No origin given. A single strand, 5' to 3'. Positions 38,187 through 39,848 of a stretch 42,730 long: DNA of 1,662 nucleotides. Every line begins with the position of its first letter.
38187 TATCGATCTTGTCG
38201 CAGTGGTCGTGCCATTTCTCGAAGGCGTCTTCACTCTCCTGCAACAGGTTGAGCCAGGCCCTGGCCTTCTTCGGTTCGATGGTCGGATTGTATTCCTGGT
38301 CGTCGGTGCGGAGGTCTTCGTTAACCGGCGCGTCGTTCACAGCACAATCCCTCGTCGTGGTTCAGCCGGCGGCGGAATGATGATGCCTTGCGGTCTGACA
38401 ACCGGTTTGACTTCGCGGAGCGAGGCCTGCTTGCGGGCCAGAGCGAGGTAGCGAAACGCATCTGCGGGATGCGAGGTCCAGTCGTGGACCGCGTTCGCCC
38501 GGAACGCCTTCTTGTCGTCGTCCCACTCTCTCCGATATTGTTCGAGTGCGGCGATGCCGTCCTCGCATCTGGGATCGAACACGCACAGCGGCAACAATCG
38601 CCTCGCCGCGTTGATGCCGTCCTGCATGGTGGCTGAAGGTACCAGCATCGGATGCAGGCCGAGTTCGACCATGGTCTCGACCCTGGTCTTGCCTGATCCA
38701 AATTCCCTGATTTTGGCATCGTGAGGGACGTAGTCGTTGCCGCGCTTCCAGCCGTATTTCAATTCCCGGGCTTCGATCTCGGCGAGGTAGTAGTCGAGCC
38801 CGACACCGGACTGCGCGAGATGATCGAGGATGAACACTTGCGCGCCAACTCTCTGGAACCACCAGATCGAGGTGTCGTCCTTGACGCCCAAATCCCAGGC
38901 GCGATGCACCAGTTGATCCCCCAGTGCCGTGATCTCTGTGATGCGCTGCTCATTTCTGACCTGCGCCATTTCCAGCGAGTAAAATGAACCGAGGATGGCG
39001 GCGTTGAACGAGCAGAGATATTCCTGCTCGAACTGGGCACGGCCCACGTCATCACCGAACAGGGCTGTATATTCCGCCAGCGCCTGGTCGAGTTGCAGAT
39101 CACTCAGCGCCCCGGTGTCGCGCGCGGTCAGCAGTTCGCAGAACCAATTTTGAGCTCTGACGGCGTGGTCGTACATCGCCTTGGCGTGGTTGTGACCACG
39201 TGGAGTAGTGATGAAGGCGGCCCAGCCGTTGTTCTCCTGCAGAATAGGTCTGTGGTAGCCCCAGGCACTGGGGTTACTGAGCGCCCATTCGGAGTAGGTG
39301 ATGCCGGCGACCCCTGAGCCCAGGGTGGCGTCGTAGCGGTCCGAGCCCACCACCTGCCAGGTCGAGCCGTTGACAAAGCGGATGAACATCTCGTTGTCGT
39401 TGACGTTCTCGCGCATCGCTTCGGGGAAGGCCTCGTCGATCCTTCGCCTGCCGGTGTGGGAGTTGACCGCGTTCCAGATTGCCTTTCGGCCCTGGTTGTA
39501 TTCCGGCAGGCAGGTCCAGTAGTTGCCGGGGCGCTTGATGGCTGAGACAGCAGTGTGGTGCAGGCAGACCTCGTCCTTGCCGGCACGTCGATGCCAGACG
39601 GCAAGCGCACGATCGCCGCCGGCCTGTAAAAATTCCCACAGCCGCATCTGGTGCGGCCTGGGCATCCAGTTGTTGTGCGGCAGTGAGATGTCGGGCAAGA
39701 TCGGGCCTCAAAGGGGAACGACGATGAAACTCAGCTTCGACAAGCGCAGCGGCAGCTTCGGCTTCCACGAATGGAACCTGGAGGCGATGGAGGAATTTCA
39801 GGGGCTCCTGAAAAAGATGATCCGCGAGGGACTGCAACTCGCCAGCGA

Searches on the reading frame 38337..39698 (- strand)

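Call 92: search_protein_families(library=pfam, max_evalue=0.01, proteins=[window:38337-39698:-])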
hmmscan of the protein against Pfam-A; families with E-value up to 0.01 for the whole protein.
window:38337-39698:- (453 aa): 0 families

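Call 93: search_protein_families(library=phrogs, max_evalue=0.00001, proteins=[window:38337-39698:-])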
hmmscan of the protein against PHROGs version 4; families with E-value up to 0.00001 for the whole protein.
window:38337-39698:- (453 aa): 1 family
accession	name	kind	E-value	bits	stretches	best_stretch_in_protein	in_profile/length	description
phrog_2472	-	unknown function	3.6e-34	119.6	1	198-424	80-310/324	-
